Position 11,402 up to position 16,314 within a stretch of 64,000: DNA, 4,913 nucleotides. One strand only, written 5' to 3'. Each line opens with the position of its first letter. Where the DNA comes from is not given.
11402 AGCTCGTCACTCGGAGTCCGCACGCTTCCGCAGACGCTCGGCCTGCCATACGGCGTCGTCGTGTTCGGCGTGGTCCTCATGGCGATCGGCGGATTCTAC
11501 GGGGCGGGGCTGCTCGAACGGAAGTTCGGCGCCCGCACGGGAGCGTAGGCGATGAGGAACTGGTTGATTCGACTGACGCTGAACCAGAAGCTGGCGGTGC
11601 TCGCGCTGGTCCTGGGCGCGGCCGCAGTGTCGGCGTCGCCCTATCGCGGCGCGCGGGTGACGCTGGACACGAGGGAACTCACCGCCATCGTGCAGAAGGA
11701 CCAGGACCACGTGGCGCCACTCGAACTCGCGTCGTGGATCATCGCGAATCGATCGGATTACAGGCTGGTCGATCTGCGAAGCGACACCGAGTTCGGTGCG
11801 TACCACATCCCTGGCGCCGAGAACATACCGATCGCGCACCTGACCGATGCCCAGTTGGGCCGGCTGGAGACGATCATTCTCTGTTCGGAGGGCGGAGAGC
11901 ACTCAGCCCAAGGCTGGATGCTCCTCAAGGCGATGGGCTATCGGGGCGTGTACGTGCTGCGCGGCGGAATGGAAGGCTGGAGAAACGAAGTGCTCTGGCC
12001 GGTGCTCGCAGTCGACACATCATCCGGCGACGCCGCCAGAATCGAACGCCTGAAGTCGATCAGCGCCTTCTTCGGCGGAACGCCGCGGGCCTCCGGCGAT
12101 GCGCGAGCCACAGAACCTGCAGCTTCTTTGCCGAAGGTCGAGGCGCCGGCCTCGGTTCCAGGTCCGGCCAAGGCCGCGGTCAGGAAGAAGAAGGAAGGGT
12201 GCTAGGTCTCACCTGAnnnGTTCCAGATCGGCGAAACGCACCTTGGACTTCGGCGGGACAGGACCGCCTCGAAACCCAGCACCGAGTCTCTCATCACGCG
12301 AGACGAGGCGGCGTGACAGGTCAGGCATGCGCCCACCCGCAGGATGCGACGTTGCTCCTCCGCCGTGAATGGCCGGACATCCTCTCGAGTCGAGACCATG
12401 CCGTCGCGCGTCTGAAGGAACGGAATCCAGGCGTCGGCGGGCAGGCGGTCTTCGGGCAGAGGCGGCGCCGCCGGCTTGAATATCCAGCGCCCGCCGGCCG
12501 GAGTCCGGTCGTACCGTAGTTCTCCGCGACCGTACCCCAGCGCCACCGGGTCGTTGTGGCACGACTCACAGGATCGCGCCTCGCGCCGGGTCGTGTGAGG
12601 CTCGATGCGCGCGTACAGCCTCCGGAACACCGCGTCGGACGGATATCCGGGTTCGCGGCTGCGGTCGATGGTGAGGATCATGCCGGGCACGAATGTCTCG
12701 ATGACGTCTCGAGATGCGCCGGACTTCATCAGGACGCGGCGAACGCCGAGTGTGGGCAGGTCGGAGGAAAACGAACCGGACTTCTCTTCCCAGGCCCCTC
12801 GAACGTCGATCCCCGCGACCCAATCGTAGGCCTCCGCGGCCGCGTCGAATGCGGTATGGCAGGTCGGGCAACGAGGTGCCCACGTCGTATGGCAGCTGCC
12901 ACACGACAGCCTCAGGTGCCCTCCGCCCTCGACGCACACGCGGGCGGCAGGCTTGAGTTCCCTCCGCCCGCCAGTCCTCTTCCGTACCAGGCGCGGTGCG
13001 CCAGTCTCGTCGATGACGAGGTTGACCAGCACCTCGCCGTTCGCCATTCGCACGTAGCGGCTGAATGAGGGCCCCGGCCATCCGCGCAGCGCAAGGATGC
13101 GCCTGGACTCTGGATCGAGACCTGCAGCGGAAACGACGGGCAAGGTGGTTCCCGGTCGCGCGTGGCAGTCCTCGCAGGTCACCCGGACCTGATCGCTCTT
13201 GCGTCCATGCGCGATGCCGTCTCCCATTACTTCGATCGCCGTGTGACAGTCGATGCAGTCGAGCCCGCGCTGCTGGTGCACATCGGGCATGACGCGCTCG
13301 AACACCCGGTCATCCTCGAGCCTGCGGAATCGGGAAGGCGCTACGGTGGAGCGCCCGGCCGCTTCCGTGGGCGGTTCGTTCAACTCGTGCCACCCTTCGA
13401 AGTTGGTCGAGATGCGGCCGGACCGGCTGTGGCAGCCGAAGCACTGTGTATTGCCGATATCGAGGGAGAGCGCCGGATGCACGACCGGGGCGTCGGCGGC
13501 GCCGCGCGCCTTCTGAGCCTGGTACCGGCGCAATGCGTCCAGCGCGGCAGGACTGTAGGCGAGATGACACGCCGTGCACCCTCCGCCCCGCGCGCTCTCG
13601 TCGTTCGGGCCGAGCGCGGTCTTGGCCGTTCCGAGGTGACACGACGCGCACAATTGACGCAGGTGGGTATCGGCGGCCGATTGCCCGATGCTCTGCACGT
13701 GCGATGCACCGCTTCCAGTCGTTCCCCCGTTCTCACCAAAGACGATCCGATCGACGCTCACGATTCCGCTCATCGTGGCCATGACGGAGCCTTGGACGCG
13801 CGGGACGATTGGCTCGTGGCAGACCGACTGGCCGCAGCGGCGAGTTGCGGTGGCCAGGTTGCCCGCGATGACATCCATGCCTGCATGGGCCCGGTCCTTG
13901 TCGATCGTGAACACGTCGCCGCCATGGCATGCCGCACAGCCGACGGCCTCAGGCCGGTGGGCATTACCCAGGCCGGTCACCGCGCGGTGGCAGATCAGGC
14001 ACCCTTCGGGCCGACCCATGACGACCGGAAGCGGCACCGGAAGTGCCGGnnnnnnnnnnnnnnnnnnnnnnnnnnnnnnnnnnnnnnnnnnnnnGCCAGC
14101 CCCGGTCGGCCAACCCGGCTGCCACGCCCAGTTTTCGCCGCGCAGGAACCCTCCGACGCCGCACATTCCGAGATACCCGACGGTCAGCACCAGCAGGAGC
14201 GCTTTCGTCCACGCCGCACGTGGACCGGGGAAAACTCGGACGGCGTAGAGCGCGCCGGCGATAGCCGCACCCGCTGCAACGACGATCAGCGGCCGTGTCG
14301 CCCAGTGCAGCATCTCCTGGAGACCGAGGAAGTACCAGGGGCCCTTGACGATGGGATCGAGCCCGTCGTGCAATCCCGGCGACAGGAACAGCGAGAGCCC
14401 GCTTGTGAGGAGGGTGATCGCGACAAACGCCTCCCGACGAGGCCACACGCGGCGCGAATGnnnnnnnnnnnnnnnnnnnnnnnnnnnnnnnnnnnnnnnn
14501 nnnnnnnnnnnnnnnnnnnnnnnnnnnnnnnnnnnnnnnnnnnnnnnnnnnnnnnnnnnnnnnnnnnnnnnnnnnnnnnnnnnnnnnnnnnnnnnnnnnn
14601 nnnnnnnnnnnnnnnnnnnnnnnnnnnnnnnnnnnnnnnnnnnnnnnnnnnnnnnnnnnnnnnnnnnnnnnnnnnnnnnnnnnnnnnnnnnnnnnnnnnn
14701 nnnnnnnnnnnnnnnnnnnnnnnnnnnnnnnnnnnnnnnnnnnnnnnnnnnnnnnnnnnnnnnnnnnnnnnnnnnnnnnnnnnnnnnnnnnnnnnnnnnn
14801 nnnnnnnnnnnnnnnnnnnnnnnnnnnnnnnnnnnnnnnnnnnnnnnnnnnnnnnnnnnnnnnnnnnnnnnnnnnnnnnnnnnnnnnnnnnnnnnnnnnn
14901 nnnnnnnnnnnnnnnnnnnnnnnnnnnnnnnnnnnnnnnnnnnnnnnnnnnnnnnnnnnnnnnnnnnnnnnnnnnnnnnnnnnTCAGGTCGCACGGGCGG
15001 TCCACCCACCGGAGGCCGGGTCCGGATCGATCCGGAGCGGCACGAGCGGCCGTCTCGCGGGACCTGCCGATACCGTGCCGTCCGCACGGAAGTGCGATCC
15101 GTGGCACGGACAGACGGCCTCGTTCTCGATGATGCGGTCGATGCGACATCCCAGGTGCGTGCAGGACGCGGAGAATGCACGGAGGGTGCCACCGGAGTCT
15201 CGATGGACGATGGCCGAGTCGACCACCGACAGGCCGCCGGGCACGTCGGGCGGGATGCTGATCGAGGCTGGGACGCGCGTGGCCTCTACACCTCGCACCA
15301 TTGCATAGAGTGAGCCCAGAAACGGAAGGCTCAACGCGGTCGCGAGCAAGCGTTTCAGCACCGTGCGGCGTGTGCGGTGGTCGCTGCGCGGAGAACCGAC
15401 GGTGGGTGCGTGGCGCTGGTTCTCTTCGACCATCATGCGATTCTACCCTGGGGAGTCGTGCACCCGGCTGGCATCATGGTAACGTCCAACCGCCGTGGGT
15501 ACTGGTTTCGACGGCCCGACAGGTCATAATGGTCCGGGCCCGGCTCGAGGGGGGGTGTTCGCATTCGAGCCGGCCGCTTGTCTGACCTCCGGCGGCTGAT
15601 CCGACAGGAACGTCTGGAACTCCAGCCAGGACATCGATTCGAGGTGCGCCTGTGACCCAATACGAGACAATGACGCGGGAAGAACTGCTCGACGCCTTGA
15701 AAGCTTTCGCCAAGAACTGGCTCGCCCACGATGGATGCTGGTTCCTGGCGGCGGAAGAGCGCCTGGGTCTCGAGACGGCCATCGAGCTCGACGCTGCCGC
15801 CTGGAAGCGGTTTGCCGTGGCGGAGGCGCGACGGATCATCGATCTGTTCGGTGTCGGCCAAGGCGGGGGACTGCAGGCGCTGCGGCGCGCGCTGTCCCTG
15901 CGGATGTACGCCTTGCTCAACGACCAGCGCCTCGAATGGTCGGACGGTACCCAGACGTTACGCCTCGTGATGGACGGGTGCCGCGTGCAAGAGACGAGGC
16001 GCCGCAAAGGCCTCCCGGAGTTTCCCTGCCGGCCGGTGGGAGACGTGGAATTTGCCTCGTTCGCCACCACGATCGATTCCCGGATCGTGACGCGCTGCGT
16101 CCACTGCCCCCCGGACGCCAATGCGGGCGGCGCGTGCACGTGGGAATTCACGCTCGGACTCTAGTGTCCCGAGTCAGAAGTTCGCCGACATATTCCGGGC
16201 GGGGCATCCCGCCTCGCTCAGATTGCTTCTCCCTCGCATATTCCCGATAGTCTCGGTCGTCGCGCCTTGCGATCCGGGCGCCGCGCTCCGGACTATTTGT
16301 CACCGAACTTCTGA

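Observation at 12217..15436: Two-gene Rieske / cytochrome b operon in which cytochrome b is fused to a c-type domain with about 11-12 haems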

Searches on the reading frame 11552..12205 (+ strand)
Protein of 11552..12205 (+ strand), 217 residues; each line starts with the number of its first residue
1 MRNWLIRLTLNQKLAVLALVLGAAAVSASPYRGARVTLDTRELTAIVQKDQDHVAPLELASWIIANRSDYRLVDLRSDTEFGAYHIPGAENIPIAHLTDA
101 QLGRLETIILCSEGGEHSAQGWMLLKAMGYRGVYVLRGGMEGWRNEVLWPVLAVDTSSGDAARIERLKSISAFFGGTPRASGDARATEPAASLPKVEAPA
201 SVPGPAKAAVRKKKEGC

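Call 23: search_protein_families(library=pfam, proteins=[window:11552-12205:+], max_evalue=0.001)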
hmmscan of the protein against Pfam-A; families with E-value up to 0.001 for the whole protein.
window:11552-12205:+ (217 aa): 1 family
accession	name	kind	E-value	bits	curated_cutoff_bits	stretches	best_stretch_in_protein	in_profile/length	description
PF00581.25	Rhodanese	-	8.6e-17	61.9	22.2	1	66-145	8-101/102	Rhodanese-like domain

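Call 42: search_protein_families(library=ncbifam, proteins=[window:11552-12205:+], max_evalue=0.00001)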
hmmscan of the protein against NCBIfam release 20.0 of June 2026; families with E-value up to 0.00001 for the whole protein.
window:11552-12205:+ (217 aa): 5 families
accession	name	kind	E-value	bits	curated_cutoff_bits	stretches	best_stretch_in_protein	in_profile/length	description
NF008750.0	PRK11784.1-2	equivalog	1.3e-08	34.3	241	0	67-94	13-40/346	tRNA 2-selenouridine(34) synthase MnmH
NF006444.0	PRK08762.1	equivalog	6.1e-08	31.7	449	1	57-156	17-120/387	molybdopterin-synthase adenylyltransferase MoeB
NF005902.0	PRK07878.1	equivalog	6.8e-08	31.8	647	1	51-147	286-385/392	adenylyltransferase/sulfurtransferase MoeZ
NF008752.0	PRK11784.1-4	equivalog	5.4e-07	28.7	266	0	71-96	20-45/357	tRNA 2-selenouridine(34) synthase MnmH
TIGR03167.1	tRNA_sel_U_synt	equivalog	7.6e-07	28.8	219.75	0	69-94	2-27/311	tRNA 2-selenouridine(34) synthase MnmH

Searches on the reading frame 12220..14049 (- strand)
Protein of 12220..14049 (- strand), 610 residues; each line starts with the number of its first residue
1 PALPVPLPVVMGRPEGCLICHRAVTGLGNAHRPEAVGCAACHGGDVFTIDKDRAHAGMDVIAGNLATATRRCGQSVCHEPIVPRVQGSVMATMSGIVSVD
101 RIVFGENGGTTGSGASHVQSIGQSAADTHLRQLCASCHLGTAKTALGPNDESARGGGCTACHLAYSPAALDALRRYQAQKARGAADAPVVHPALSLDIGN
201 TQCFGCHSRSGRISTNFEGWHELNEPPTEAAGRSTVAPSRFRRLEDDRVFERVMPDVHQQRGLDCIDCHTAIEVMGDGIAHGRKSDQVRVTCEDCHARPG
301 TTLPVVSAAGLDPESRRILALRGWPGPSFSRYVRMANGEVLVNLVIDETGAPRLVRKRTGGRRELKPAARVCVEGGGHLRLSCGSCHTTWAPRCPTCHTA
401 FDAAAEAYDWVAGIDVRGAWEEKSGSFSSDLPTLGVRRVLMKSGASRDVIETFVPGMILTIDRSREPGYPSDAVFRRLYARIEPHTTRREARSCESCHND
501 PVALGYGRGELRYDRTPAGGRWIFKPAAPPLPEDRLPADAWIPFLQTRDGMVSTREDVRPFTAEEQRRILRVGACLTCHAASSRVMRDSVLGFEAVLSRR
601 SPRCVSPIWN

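Call 63: predict_structure(alignment_id=A3)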
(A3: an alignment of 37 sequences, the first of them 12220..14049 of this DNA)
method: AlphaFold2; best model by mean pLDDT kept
length: 610 residues; sequences in the alignment: 37
mean_pLDDT: 64.9   pTM: 0.57
mean pLDDT of the five models: 64.9, 64.3, 58.8, 56.2, 51.5
residues with pLDDT >= 90: 43; 70-90: 250; 50-70: 154; < 50: 163
segments of 3 or more residues with pLDDT < 50: 1-88, 109-114, 158-160, 191-196, 211-216, 234-238, 261-263, 278-285, 378-397, 483-491
pLDDT, mean of each block of 10 residues (from residue 1): 30 33 31 31 35 40 38 32 37 70 68 60 85 70 59 52 59 79 69 47 58 49 67 53 70 60 54 50 49 74 88 74 69 86 86 78 73 53 37 45 82 83 54 78 79 61 72 76 42 75 89 88 91 84 86 80 93 90 84 87 84
secondary structure, 60 per line:
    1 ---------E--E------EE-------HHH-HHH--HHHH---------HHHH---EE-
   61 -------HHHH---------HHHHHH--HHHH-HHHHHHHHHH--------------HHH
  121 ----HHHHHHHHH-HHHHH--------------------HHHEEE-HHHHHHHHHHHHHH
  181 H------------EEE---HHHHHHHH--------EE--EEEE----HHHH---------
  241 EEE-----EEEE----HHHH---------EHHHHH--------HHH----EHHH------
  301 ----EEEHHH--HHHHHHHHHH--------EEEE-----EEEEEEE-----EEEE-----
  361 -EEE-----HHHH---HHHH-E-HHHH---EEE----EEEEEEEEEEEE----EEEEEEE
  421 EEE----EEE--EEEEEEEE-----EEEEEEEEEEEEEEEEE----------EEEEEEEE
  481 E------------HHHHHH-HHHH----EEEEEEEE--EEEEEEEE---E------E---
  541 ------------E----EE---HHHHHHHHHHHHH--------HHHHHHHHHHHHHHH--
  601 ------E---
elements in order: H38-41 H51-54 H68-71 H81-86 H89-92 H94-103 H125-133 H135-139 E163-165 H167-181 E194-196 H200-207 E220-223 H228-231 E241-243 E249-252 H257-260 H271-275 E305-307 H313-322 E331-334 E340-346 E352-355 E362-364 H370-373 H377-380 H384-387 E391-393 E398-409 E414-423 E428-430 E433-440 E446-462 E473-481 H494-499 H501-504 E509-516 E519-526 H563-575 H584-598

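Call 66: fold_search(model_id=the predicted structure, library=pdb)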
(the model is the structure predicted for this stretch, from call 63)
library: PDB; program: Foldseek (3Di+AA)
matches with E <= 10: 108; with E <= 0.001: 0
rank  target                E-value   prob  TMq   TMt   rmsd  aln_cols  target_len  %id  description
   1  6lys_B                1.1e+00  0.02  0.04  0.06  18.0       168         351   13  Structure of the BAM complex (released 2021-01-13)
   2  4mh1_A                1.6e+00  0.01  0.04  0.05  19.1       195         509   13  Crystal structure and functional studies of quinoprotein L-sorbose dehydrogenase from Ketogulonicigenium vulgare Y25 (released 2014-07-23)
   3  8t00_J                1.6e+00  0.01  0.07  0.04  20.0       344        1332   11  Reconstituted E. coli RNA polymerase post-termination complex on negatively-supercoiled DNA: closed duplex DNA (rPTCc) (released 2025-04-02)
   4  2lnc_MODEL_1_A        2.2e+00  0.04  0.06  0.17  18.3       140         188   11  Solution NMR structure of Norwalk virus protease (released 2012-12-26)
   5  3azo_A                2.5e+00  0.02  0.06  0.05  19.3       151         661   16  Crystal structure of puromycin hydrolase (released 2011-07-27)
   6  3pgz_B                3.0e+00  0.05  0.05  0.20  11.4        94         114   13  Crystal structure of a single strand binding protein (SSB) from bartonella henselae (released 2010-12-22)
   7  5jv4_A                3.3e+00  0.04  0.04  0.16  13.4        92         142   17  Structure of F420 binding protein, MSMEG_6526, from Mycobacterium smegmatis with F420 bound (released 2017-08-09)
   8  1x3e_B                3.3e+00  0.02  0.04  0.14  14.5       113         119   15  Crystal structure of the single-stranded DNA-binding protein from Mycobacterium smegmatis (released 2005-08-15)
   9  9gjg_H                3.3e+00  0.02  0.04  0.03  23.5       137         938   11  Entamoeba histolytica Gal/GalNAc lectin bound to monoclonal antibody CP33-H/L-LA22 (released 2026-02-11)
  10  8brr_B                3.5e+00  0.06  0.05  0.06   8.5        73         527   14  Crystal structure of a variant of penicillin G acylase from Bacillaceae i. s. sp. FJAT-27231 with reduced surface entr (released 2023-05-03)
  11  3tqy_C                3.5e+00  0.05  0.04  0.21  11.9        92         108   15  Structure of a single-stranded DNA-binding protein (ssb), from Coxiella burnetii (released 2011-09-21)
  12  8so5_I                3.7e+00  0.06  0.04  0.05  13.0        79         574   14  Crystal structure of the engineered quorum quenching acylase MacQ variant M1 - acylated form (released 2024-04-03)
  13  8so5_L                3.7e+00  0.02  0.04  0.04  13.4        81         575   14  Crystal structure of the engineered quorum quenching acylase MacQ variant M1 - acylated form (released 2024-04-03)
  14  6q0w_A                3.7e+00  0.02  0.05  0.04  19.1       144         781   11  Structure of DDB1-DDA1-DCAF15 complex bound to Indisulam and RBM39 (released 2019-11-13)
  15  5xgt_B                3.7e+00  0.02  0.04  0.16  15.2       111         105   16  Crystal structure of the N-terminal domain of Staphylococcus aureus single-stranded DNA-binding protein SsbA at 1.82 a (released 2017-08-09)
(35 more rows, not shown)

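Call 68: search_protein_families(library=pfam, alignment_id=A3, max_evalue=0.01)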
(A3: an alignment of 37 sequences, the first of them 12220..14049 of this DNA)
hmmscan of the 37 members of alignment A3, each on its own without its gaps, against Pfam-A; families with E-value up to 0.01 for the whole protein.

A. member 1, window:12220-14049:- (610 aa): 5 families
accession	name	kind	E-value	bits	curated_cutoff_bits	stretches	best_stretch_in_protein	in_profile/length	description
PF14522.11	Cytochrome_C7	-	8.7e-11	41.9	24.8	1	256-298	6-50/67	Cytochrome c7 and related cytochrome c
PF02085.21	Cytochrom_CIII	-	1.2e-06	29.2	22.9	0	128-210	27-85/101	Class III cytochrome C family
PF14537.11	Cytochrom_c3_2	-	4.5e-06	27.5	25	0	133-208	8-65/79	Cytochrome c3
PF22113.1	Mtrc-MtrF_II-IV_dom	-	0.00014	21.8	30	0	264-298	8-37/176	Outer membrane cytochrome MtrC/MtrF-like, domains II/IV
PF13435.11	Cytochrome_C554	-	0.00054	21.3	20.8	0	254-296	40-83/84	Cytochrome c554 and c-prime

B. families by the number of members that match (of 37 scanned): 14 families
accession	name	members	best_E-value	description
PF14522.11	Cytochrome_C7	37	2.3e-11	Cytochrome c7 and related cytochrome c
PF14537.11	Cytochrom_c3_2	37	9.9e-11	Cytochrome c3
PF00033.24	Cytochrome_B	32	1.5e-11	Cytochrome b/b6/petB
PF13631.11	Cytochrom_B_N_2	30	2.8e-07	Cytochrome b(N-terminal)/b6/petB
PF02085.21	Cytochrom_CIII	25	7e-08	Class III cytochrome C family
PF14358.11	DUF4405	25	7e-07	Domain of unknown function (DUF4405)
PF13435.11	Cytochrome_C554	13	1.1e-06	Cytochrome c554 and c-prime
PF01292.26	Ni_hydr_CYTB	11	2.1e-06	Prokaryotic cytochrome b561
PF22113.1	Mtrc-MtrF_II-IV_dom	8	8.6e-08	Outer membrane cytochrome MtrC/MtrF-like, domains II/IV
PF09699.15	Paired_CXXCH_1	4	2.5e-05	Doubled CXXCH motif (Paired_CXXCH_1)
PF22678.1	Cytochrom_c_NrfB-like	4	0.00012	Cytochrome c-type protein NrfB-like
PF06537.16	DHOR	1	0.00093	Di-haem oxidoreductase, putative peroxidase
PF09578.15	Spore_YabQ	1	0.0021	Spore cortex protein YabQ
PF02433.20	FixO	1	0.0079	Cytochrome C oxidase, mono-heme subunit/FixO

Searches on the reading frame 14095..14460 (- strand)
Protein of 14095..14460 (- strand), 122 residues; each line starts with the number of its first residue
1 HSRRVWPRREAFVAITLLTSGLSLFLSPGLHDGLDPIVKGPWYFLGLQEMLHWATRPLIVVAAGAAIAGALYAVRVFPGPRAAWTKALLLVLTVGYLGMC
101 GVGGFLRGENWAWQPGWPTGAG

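Call 70: search_protein_families(library=ncbifam, proteins=[window:14095-14460:-], max_evalue=10)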
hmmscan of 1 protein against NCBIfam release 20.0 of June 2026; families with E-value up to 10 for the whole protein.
window:14095-14460:- (122 aa): 2 families
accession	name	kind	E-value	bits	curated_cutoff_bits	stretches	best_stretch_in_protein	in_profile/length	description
NF040970.1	memb_ExtQ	equivalog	0.043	14.1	150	1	37-113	46-130/134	selenite/tellurite reduction operon b-type cytochrome membrane protein ExtQ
NF058595.1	invert_tail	domain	2.2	8.6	37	1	53-120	24-89/113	lipo-invert putative C-terminal anchoring domain-containing protein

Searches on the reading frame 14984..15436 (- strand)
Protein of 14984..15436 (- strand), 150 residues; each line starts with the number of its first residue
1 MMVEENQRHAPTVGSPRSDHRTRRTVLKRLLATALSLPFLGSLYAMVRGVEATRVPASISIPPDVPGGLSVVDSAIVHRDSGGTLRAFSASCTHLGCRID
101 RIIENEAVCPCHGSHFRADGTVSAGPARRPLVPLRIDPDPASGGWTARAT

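Call 3: search_protein_families(library=pfam, proteins=[window:14984-15436:-], max_evalue=0.01)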
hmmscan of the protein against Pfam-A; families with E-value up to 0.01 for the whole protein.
window:14984-15436:- (150 aa): 1 family
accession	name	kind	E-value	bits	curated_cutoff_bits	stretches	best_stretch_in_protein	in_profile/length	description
PF00355.32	Rieske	-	6.5e-12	45.6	20.3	1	60-131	10-84/88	Rieske [2Fe-2S] domain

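Call 4: search_protein_families(library=ncbifam, proteins=[window:14984-15436:-], max_evalue=0.01)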
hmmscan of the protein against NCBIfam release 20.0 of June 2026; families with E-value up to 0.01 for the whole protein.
window:14984-15436:- (150 aa): 6 families
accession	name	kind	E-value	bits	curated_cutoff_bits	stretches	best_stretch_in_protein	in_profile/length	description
NF045928.1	Cytb6fFeSPetC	equivalog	2.6e-12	46.5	250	1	85-132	101-149/179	cytochrome b6-f complex iron-sulfur subunit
NF010001.0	PRK13474.1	subfamily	3.4e-12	46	154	1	87-132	102-148/178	cytochrome b6-f complex iron-sulfur subunit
NF050121.1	bc1_QcrA_actin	exception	1e-09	38.4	275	1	85-138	240-297/319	cytochrome bc1 complex Rieske iron-sulfur subunit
TIGR01416.1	Rieske_proteo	equivalog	1.5e-08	34.9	97.4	1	89-131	113-160/176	ubiquinol-cytochrome c reductase iron-sulfur subunit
NF041174.1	SDX_Thmprot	equivalog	0.0013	18.9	170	1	73-119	23-72/109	sulredoxin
TIGR02694.1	arsenite_ox_S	equivalog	0.0023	17.9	95.65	1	85-121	51-90/129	arsenate reductase (azurin) small subunit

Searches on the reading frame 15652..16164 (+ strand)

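Call 23: search_protein_families(library=pfam, proteins=[window:15652-16164:+], max_evalue=0.001)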
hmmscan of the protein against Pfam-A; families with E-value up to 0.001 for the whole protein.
window:15652-16164:+ (170 aa): 1 family
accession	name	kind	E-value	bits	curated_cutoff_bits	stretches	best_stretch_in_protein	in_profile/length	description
PF19620.4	DUF6125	-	6.9e-62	208.7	27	1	7-168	3-164/164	Family of unknown function (DUF6125)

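Call 42: search_protein_families(library=ncbifam, proteins=[window:15652-16164:+], max_evalue=0.00001)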
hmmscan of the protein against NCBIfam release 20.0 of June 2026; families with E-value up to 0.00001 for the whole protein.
window:15652-16164:+ (170 aa): 0 families
